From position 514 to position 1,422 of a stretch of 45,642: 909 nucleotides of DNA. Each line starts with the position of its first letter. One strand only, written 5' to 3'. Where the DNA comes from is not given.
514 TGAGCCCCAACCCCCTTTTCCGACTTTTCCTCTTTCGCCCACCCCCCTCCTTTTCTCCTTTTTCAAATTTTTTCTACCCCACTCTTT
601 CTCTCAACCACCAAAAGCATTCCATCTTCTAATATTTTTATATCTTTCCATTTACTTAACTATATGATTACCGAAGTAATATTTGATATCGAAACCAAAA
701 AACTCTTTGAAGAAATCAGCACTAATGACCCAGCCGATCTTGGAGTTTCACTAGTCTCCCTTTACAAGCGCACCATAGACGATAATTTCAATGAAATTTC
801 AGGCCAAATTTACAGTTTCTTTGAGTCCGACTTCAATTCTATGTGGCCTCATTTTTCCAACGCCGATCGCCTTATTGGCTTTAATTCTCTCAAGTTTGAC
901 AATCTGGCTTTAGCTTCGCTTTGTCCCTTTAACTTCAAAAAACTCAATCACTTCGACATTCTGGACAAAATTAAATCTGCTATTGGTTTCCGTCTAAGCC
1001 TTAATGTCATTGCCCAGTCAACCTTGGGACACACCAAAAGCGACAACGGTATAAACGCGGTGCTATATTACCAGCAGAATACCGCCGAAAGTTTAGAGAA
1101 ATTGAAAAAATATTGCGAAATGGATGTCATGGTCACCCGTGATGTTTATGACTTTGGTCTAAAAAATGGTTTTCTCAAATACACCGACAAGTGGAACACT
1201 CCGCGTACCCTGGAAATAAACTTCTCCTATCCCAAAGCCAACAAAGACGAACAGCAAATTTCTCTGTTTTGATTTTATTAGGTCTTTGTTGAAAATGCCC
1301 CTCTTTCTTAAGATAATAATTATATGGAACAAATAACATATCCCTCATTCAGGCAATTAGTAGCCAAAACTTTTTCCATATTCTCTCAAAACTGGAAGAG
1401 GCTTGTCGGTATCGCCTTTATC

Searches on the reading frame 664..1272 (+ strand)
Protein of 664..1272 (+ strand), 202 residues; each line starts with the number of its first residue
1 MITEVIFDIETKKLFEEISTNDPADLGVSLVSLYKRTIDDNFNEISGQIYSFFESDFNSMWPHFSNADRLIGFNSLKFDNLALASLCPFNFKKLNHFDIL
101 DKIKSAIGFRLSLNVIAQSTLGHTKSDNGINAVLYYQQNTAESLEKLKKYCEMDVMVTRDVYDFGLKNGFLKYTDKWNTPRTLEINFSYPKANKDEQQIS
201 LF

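Call 12: search_protein_families(library=pfam, proteins=[window:664-1272:+], max_evalue=0.01)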
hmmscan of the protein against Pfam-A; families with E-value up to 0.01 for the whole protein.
window:664-1272:+ (202 aa): 1 family
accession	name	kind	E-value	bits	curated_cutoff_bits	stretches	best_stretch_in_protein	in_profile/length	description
PF13482.12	RNase_H_2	-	1.9e-08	34.8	22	1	5-163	1-162/165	RNase_H superfamily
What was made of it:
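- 664..1272 (+): RNase H-like (PolB-exonuclease-like) 202-aa gene, always immediately downstream of the element. PF13482, E = 1.9e-08 (call 12).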

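Call 13: find_encoding_contigs(protein=window:664-1272:+, flank=6000, max_places=10)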
Protein window:664-1272:+ (202 aa): 2 contigs read that carry it; 1 place shown.
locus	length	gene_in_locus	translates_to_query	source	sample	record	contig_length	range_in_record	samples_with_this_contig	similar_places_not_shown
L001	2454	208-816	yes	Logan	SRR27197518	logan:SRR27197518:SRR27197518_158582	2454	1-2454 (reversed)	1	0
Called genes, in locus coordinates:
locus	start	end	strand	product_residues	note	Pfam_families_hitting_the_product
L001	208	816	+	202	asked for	PF13482:RNase_H_2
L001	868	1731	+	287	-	PF06790:UPF0259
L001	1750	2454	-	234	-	?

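Call 15: find_homologous_proteins(query=window:664-1272:+, max_evalue=1e-10)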
Query window:664-1272:+ (202 aa): 1295 proteins with E <= 1e-10 among 1455 candidates; the best 120 are listed.
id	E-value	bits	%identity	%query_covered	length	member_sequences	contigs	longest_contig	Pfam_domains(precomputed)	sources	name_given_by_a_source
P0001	5.6e-130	449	100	100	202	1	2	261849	PF13482.13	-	-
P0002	2.1e-104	366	80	100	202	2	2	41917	PF13482.13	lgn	-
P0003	1.8e-94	333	73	100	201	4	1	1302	PF13482.13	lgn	-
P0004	2.1e-90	320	69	100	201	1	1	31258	PF13482.13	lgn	-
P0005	2.5e-90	320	70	100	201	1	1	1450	PF13482.13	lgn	-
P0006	3.8e-90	319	68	100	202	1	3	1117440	PF13482.13,PF10108.16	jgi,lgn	jgi:DEAD/DEAH box helicase domain-containing protein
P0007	3.3e-89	316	70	98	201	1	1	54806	PF13482.13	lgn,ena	-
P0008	1.7e-88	314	68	100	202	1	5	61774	PF13482.13,PF10108.16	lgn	-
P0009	2.2e-88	313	67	100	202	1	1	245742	PF13482.13,PF10108.16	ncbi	-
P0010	1.0e-87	311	68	100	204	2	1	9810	PF13482.13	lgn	-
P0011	1.0e-87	311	68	98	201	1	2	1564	PF13482.13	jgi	-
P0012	2.8e-87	310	67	100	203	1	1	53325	PF13482.13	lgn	-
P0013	4.6e-87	309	66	100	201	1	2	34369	PF13482.13,PF10108.16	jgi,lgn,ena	-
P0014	5.4e-87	309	66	100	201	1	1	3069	PF13482.13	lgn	-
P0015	5.9e-87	309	67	100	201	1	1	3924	PF13482.13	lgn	-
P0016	6.7e-87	308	68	99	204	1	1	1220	PF13482.13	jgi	jgi:DEAD/DEAH box helicase domain-containing protein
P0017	8.7e-87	308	69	95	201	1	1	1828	PF13482.13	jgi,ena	-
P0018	9.9e-87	308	66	100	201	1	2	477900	PF13482.13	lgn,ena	-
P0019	1.1e-86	308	65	100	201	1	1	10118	PF13482.13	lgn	-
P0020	1.4e-86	307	67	98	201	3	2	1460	PF13482.13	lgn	-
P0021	1.8e-86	307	66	100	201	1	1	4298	PF13482.13,PF10108.16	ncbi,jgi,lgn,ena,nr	ncbi:ribonuclease H-like domain-containing protein [Patescibacteria group bacterium]|nr:ribonuclease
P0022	2.5e-86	307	68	99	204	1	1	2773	PF13482.13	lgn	-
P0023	2.7e-86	306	69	100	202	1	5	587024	PF13482.13,PF10108.16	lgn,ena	-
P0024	2.7e-86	306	66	100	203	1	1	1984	PF13482.13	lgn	-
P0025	2.8e-86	306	68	99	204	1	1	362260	PF13482.13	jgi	jgi:hypothetical protein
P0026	3.0e-86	306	67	100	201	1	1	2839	PF13482.13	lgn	-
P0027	3.8e-86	306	66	100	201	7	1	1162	PF13482.13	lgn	-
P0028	4.3e-86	306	67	100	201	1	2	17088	PF13482.13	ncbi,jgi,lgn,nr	ncbi:ribonuclease H-like domain-containing protein [Candidatus Shapirobacteria bacterium]|nr:ribonuc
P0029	5.5e-86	305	66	100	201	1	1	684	PF13482.13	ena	-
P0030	5.9e-86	305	68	96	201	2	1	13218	PF13482.13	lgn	-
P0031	9.2e-86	305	66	100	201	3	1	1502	PF13482.13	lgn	-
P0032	9.4e-86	305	67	100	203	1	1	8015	PF13482.13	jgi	jgi:DEAD/DEAH box helicase domain-containing protein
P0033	9.6e-86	305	65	100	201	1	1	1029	PF13482.13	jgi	jgi:DEAD/DEAH box helicase domain-containing protein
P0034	1.1e-85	304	67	100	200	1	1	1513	PF13482.13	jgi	jgi:DEAD/DEAH box helicase domain-containing protein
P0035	1.3e-85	304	67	100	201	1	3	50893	PF13482.13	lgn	-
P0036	1.5e-85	304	66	100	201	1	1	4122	PF13482.13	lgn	-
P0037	1.6e-85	304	65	100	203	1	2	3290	PF13482.13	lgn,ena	-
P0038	1.6e-85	304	67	100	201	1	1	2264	PF13482.13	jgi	-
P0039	1.6e-85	304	66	98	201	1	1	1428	PF13482.13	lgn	-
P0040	1.6e-85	304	66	100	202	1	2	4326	PF13482.13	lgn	-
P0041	1.8e-85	304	64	100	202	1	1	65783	PF13482.13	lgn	-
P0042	1.8e-85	304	65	100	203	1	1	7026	PF13482.13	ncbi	ncbi:MAG TPA: ribonuclease H-like domain-containing protein [Patescibacteria group bacterium]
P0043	1.9e-85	304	67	100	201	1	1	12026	PF13482.13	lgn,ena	-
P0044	2.4e-85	303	66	100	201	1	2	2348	PF13482.13,PF10108.16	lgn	-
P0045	2.4e-85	303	66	100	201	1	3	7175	PF13482.13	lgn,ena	-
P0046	2.5e-85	303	66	100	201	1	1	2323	PF13482.13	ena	-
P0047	2.8e-85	303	65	99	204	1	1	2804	PF13482.13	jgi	jgi:RNase_H superfamily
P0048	3.2e-85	303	65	98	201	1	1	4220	PF13482.13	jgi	jgi:DEAD/DEAH box helicase domain-containing protein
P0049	4.0e-85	303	65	100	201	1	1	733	PF13482.13,PF10108.16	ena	-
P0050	5.2e-85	302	64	100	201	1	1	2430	PF13482.13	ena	-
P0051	5.7e-85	302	65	100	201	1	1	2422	PF13482.13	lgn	-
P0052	6.2e-85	302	67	100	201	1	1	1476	PF13482.13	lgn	-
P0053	7.3e-85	302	65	100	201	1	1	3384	PF13482.13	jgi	-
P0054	7.7e-85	302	65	100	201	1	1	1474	PF13482.13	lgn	-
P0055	7.9e-85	302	65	100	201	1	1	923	PF13482.13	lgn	-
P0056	8.6e-85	301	66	100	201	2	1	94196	PF13482.13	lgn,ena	-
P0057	1.2e-84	301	64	100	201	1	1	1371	PF13482.13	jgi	jgi:DEAD/DEAH box helicase domain-containing protein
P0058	1.2e-84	301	65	100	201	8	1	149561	PF13482.13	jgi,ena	-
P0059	1.4e-84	301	64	100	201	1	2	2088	PF13482.13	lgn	-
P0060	1.4e-84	301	65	100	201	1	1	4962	PF13482.13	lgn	-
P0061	1.5e-84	301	64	100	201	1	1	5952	PF13482.13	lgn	-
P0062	1.9e-84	300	66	99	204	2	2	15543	PF13482.13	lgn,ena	-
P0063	1.9e-84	300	67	100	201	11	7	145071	PF13482.13,PF10108.16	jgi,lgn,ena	-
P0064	2.1e-84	300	64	100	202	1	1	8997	PF13482.13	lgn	-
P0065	2.2e-84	300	64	100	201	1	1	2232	PF13482.13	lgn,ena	-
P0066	2.2e-84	300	64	100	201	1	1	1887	PF13482.13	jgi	-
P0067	2.3e-84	300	65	100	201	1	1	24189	PF13482.13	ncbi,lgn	-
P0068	2.3e-84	300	64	100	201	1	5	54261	PF13482.13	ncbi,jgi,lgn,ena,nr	ncbi:MAG TPA: ribonuclease H-like domain-containing protein [Candidatus Woesebacteria bacterium]|nr:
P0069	2.3e-84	300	64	100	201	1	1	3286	PF13482.13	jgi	-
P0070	2.4e-84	300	64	100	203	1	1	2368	PF13482.13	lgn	-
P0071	2.6e-84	300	64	100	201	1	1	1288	PF13482.13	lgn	-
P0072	2.8e-84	300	67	100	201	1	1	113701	PF13482.13,PF10108.16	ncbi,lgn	-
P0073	2.8e-84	300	64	100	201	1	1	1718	PF13482.13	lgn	-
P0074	2.9e-84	300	66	100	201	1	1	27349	PF13482.13,PF10108.16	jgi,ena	-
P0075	2.9e-84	300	65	99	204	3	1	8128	PF13482.13,PF10108.16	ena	-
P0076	3.0e-84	300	65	100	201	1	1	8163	PF13482.13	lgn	-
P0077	3.1e-84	300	66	100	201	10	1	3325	PF13482.13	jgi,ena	-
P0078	3.4e-84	300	63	100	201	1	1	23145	PF13482.13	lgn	-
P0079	3.4e-84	300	67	100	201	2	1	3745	PF13482.13,PF10108.16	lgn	-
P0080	5.2e-84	299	66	95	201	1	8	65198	PF13482.13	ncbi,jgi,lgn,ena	-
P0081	5.2e-84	299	64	100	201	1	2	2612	PF13482.13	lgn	-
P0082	7.0e-84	299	64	100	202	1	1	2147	PF13482.13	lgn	-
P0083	7.3e-84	298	66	95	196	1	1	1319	PF13482.13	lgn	-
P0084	7.6e-84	298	64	100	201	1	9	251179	PF13482.13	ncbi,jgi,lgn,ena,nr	ncbi:MAG TPA: ribonuclease H-like domain-containing protein [Candidatus Woesebacteria bacterium]|nr:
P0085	8.0e-84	298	65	98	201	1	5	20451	PF13482.13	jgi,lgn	jgi:DEAD/DEAH box helicase domain-containing protein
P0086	8.9e-84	298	64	100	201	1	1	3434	PF13482.13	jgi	-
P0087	1.2e-83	298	64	100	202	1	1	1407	PF13482.13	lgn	-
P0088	1.2e-83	298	66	100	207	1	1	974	PF13482.13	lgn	-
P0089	1.4e-83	298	64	100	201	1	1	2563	PF13482.13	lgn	-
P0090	1.5e-83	297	64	100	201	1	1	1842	PF13482.13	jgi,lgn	-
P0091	1.5e-83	297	63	100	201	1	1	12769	PF13482.13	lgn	-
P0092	2.2e-83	297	64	100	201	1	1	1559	PF13482.13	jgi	jgi:DEAD/DEAH box helicase domain-containing protein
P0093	2.4e-83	297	64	100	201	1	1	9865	PF13482.13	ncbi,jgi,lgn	ncbi:MAG: ribonuclease H-like domain-containing protein [Candidatus Shapirobacteria bacterium]|jgi:D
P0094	2.7e-83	297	63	100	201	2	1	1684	PF13482.13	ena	-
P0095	3.0e-83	296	67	100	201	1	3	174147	PF13482.13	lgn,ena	-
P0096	3.2e-83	296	66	100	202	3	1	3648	PF13482.13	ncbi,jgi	jgi:DEAD/DEAH box helicase domain-containing protein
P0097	3.5e-83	296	66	100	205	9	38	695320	PF13482.13,PF10108.16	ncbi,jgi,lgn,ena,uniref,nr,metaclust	ncbi:hypothetical protein A2574_01145 [Candidatus Shapirobacteria bacterium RIFOXYD1_FULL_38_32]|uni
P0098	3.8e-83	296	64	100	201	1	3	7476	PF13482.13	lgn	-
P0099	4.0e-83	296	66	95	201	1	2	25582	PF13482.13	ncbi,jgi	-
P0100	4.3e-83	296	64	100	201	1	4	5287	PF13482.13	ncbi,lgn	-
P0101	4.7e-83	296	65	95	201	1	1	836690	PF13482.13,PF10108.16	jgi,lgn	jgi:DEAD/DEAH box helicase domain-containing protein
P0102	5.5e-83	296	63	100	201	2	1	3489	PF13482.13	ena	-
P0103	6.9e-83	295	62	100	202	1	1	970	PF13482.13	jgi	jgi:DEAD/DEAH box helicase domain-containing protein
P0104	7.0e-83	295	63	100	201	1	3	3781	PF13482.13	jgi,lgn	-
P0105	9.5e-83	295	64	100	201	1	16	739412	PF13482.13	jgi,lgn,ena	jgi:DEAD/DEAH box helicase domain-containing protein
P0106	1.1e-82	295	63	100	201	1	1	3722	PF13482.13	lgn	-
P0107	1.1e-82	295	63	100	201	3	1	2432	PF13482.13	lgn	-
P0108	1.1e-82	295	64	95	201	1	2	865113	PF13482.13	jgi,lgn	jgi:DEAD/DEAH box helicase domain-containing protein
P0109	1.2e-82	295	63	100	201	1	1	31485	PF13482.13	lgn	-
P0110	1.2e-82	294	65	100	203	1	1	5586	PF13482.13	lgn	-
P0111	1.2e-82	294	64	100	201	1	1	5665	PF13482.13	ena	-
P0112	1.5e-82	294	68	100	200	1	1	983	PF13482.13,PF10108.16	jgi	-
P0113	1.5e-82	294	63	100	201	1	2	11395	PF13482.13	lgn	-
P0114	1.6e-82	294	63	99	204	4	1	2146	PF13482.13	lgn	-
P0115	1.6e-82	294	65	100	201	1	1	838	PF13482.13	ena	-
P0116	1.9e-82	294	67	100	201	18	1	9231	PF13482.13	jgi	-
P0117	2.1e-82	294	65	99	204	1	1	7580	PF13482.13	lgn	-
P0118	2.4e-82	294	68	100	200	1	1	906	PF13482.13,PF10108.16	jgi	-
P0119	2.6e-82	293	66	99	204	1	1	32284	PF13482.13,PF10108.16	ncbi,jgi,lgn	-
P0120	3.0e-82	293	64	99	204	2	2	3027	PF13482.13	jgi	-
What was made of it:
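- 664..1272 (+): 1295 homologues, mostly named from Microgenomates or Patescibacteria (call 15).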

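Call 16: find_encoding_contigs(protein=P0002, flank=4000, max_places=3)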
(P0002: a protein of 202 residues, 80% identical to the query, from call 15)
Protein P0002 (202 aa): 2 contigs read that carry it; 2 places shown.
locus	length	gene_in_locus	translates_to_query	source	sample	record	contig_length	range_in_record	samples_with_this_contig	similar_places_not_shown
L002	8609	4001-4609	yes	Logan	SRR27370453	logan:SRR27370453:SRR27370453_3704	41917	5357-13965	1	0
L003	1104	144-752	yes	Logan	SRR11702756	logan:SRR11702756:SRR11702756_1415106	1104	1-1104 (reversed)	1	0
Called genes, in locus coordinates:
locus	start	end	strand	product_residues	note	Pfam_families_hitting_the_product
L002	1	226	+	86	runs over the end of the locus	-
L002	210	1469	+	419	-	PF00817:IMS, PF11799:IMS_C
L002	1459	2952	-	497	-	PF01266:DAO, PF00355:Rieske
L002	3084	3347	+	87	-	PF06150:ChaB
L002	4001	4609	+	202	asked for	PF13482:RNase_H_2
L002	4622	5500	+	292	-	PF06790:UPF0259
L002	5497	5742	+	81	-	PF01479:S4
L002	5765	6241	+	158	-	PF00849:PseudoU_synth_2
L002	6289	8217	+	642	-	PF14524:Wzt_C (faint), PF12690:BsuPI (faint), PF00150:Cellulase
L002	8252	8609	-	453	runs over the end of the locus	-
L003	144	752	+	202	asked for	PF13482:RNase_H_2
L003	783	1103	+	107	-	?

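Call 17: find_encoding_contigs(protein=P0004, flank=4000, max_places=3)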
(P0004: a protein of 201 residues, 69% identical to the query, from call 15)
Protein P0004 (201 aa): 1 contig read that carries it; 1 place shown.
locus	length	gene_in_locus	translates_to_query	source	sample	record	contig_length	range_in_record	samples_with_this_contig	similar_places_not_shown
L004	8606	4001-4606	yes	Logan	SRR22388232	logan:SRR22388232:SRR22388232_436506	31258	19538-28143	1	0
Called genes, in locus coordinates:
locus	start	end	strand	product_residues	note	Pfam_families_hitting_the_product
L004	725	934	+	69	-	-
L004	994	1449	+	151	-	PF01569:PAP2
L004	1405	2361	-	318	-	-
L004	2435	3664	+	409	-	PF02812:ELFV_dehydrog_N, PF00208:ELFV_dehydrog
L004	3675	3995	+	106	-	PF01741:MscL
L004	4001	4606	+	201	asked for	PF13482:RNase_H_2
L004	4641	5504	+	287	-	PF12705:PDDEXK_1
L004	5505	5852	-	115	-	PF18920:DUF5671 (faint)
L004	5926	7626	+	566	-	PF06418:CTP_synth_N, PF00117:GATase, PF07722:Peptidase_C26 (faint)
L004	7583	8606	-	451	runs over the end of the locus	PF13231:PMT_2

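Call 18: find_encoding_contigs(protein=P0006, flank=4000, max_places=3)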
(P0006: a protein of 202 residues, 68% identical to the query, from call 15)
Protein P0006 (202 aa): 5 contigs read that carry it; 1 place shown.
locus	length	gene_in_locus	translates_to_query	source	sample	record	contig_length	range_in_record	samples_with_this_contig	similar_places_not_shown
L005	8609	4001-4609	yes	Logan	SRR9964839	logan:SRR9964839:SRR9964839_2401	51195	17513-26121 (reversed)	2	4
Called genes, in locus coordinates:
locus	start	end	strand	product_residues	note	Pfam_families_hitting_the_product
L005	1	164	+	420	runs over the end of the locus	PF00817:IMS, PF11799:IMS_C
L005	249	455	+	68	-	PF11387:DUF2795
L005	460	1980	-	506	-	PF07992:Pyr_redox_2 (weak), PF00890:FAD_binding_2 (weak), PF01266:DAO, PF01494:FAD_binding_3 (weak), PF03486:HI0933_like (weak), PF04820:Trp_halogenase (weak), PF13450:NAD_binding_8 (weak), PF00355:Rieske, +1 more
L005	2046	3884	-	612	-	-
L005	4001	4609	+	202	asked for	PF13482:RNase_H_2, PF10108:DNA_pol_B_exo2 (faint)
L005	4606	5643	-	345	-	-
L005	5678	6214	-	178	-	PF13563:2_5_RNA_ligase2, PF02834:LigT_PEase (faint)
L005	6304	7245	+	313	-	PF00005:ABC_tran, PF13304:AAA_21 (weak)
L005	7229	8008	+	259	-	PF01061:ABC2_membrane, PF12679:ABC2_membrane_2 (weak), PF12698:ABC2_membrane_3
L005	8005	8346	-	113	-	PF18920:DUF5671 (faint)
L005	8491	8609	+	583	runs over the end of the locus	PF06418:CTP_synth_N, PF00117:GATase, PF07722:Peptidase_C26 (faint)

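Call 31: find_encoding_contigs(protein=P0003, flank=3000, max_places=4)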
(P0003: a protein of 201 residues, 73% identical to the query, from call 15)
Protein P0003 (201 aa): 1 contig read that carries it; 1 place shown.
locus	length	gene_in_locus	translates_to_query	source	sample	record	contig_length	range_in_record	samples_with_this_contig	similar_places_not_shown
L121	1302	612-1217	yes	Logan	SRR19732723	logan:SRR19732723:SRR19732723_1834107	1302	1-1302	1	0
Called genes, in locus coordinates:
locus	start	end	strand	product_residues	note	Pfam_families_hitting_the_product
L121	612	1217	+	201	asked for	PF13482:RNase_H_2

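Call 32: find_encoding_contigs(protein=P0005, flank=3000, max_places=4)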
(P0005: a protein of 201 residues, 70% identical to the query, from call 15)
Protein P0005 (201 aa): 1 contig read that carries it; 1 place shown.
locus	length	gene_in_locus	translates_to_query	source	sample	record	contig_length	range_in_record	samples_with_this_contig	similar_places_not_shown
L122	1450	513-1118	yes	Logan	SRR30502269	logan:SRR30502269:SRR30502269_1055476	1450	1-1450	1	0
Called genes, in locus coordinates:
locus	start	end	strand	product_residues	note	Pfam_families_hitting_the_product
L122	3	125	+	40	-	?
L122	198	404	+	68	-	PF11387:DUF2795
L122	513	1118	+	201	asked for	PF13482:RNase_H_2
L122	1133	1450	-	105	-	?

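Call 33: find_encoding_contigs(protein=P0007, flank=3000, max_places=4)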
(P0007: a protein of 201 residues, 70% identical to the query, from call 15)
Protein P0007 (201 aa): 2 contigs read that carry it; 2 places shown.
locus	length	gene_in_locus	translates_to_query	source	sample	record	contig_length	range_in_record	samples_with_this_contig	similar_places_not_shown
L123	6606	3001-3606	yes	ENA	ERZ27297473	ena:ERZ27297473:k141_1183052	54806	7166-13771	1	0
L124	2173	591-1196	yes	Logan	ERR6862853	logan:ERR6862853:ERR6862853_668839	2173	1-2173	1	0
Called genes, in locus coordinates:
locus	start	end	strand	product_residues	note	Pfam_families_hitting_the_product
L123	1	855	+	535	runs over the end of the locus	-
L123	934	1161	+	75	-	-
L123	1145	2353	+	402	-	PF00817:IMS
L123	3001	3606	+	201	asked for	PF13482:RNase_H_2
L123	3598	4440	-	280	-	PF00892:EamA, PF06027:SLC35F (weak)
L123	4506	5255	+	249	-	-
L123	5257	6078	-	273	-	-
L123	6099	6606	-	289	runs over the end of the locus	PF12705:PDDEXK_1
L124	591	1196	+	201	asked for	PF13482:RNase_H_2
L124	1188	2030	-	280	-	PF00892:EamA, PF06027:SLC35F (weak)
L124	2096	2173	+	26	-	?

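Call 36: find_encoding_contigs(protein=P0008, flank=2500, max_places=3)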
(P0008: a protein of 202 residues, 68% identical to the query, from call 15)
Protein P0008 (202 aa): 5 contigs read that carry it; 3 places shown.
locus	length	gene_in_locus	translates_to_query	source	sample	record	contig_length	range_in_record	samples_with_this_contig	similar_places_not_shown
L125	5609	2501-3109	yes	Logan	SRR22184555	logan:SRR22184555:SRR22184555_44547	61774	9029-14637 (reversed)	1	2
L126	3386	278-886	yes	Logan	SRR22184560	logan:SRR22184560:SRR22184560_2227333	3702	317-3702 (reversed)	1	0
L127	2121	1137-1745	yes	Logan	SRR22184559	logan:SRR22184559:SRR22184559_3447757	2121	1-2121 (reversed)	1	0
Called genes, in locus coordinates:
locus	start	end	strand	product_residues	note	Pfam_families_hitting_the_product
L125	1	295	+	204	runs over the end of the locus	PF02589:LUD_dom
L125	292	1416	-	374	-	-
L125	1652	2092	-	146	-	-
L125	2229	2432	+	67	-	PF11387:DUF2795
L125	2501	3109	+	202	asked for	PF13482:RNase_H_2, PF10108:DNA_pol_B_exo2 (faint)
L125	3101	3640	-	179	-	PF13563:2_5_RNA_ligase2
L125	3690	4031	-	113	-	PF18920:DUF5671 (faint)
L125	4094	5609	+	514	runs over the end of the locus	PF10502:Peptidase_S26, PF00188:CAP (weak)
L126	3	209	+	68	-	?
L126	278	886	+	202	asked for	PF13482:RNase_H_2, PF10108:DNA_pol_B_exo2 (faint)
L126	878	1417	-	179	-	PF13563:2_5_RNA_ligase2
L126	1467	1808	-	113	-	PF18920:DUF5671 (faint)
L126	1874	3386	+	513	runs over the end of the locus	PF10502:Peptidase_S26, PF00188:CAP (weak)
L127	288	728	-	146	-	-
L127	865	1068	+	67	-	PF11387:DUF2795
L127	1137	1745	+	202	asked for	PF13482:RNase_H_2, PF10108:DNA_pol_B_exo2 (faint)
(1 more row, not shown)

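Call 37: find_encoding_contigs(protein=P0010, flank=2500, max_places=3)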
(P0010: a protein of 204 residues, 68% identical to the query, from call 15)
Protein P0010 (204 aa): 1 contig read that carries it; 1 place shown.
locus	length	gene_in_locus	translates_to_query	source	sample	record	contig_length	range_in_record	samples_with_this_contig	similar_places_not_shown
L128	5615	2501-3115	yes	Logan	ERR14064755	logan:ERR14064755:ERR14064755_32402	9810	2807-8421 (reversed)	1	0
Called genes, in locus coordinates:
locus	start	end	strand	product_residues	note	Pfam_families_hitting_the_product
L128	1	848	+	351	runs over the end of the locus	PF02547:Queuosine_synth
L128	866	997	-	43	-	-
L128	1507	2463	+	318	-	PF01699:Na_Ca_ex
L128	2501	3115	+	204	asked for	PF13482:RNase_H_2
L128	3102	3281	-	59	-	-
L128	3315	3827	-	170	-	PF13563:2_5_RNA_ligase2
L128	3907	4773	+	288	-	PF12705:PDDEXK_1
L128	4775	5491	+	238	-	PF01479:S4, PF00849:PseudoU_synth_2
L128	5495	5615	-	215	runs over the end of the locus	PF00027:cNMP_binding, PF13545:HTH_Crp_2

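Call 38: find_encoding_contigs(protein=P0012, flank=2500, max_places=3)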
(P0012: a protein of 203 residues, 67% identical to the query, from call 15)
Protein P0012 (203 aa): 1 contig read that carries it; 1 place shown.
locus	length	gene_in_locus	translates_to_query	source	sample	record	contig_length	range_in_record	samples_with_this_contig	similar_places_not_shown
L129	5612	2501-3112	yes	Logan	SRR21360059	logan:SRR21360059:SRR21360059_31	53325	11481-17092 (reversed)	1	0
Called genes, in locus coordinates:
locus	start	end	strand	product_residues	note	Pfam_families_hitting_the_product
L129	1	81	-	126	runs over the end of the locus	PF00072:Response_reg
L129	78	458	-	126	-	PF00072:Response_reg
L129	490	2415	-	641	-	PF00989:PAS (weak), PF00989:PAS, PF13426:PAS_9, PF00989:PAS, PF08448:PAS_4, PF13426:PAS_9, PF00512:HisKA, PF02518:HATPase_c, +6 more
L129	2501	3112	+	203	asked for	PF13482:RNase_H_2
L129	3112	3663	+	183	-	PF00565:SNase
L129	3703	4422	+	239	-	PF01479:S4, PF00849:PseudoU_synth_2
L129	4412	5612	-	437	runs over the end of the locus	PF13231:PMT_2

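Call 47: find_encoding_contigs(protein=P0009, flank=3000, max_places=3)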
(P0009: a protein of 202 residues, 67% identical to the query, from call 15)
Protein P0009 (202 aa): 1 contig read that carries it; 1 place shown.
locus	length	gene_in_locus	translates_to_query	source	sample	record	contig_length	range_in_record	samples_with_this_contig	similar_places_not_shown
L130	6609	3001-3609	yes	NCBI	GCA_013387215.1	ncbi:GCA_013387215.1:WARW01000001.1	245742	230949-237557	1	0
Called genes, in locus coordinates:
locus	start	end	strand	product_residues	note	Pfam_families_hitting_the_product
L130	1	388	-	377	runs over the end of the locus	-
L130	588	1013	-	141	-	-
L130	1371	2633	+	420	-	PF00817:IMS, PF11799:IMS_C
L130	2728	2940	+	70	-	PF11387:DUF2795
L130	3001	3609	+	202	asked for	PF13482:RNase_H_2, PF10108:DNA_pol_B_exo2 (faint)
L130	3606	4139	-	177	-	PF13563:2_5_RNA_ligase2, PF02834:LigT_PEase (faint)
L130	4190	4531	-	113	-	PF18920:DUF5671 (faint)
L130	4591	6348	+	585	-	PF10502:Peptidase_S26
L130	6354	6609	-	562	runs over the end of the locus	PF06418:CTP_synth_N, PF00117:GATase, PF07722:Peptidase_C26 (faint)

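Call 48: find_encoding_contigs(protein=P0043, flank=3000, max_places=3)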
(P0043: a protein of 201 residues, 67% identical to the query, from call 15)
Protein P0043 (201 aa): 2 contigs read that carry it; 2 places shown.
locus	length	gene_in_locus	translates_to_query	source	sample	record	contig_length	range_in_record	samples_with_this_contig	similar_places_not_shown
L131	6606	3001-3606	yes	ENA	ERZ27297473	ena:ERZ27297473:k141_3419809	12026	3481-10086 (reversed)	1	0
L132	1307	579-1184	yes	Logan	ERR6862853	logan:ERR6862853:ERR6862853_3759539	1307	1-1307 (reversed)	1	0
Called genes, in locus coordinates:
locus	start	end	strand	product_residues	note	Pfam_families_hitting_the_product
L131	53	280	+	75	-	-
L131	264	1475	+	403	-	PF00817:IMS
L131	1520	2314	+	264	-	PF13489:Methyltransf_23, PF13847:Methyltransf_31 (weak), PF08241:Methyltransf_11, PF13649:Methyltransf_25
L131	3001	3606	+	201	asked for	PF13482:RNase_H_2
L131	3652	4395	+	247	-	-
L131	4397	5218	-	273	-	-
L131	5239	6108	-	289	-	PF12705:PDDEXK_1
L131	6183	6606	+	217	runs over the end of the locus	PF01479:S4, PF00849:PseudoU_synth_2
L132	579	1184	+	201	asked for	PF13482:RNase_H_2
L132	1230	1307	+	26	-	?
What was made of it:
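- The element is always immediately upstream of, and co-oriented with, the exonuclease gene, although the upstream neighbour differs: ChaB, IMS or a methyltransferase (calls 16, 33, 48).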

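Call 59: search_solved_structures(query=window:664-1272:+, max_evalue=1)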
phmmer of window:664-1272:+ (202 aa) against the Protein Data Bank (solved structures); distinct sequences matched with E-value up to 1: 3.
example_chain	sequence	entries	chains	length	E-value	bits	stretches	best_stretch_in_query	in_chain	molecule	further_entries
5c53_B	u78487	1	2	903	0.0054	19.9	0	110-178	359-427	Pol gamma B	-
2geb_A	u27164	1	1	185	0.66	13.1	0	103-196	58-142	Hypoxanthine-guanine phosphoribosyltransferase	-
1r3u_A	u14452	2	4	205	0.89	12.6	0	103-196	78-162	Hypoxanthine-guanine phosphoribosyltransferase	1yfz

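Call 60: search_protein_families(library=ncbifam, proteins=[window:664-1272:+], max_evalue=0.01)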
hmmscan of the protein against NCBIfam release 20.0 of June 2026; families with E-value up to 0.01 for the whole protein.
window:664-1272:+ (202 aa): 0 families
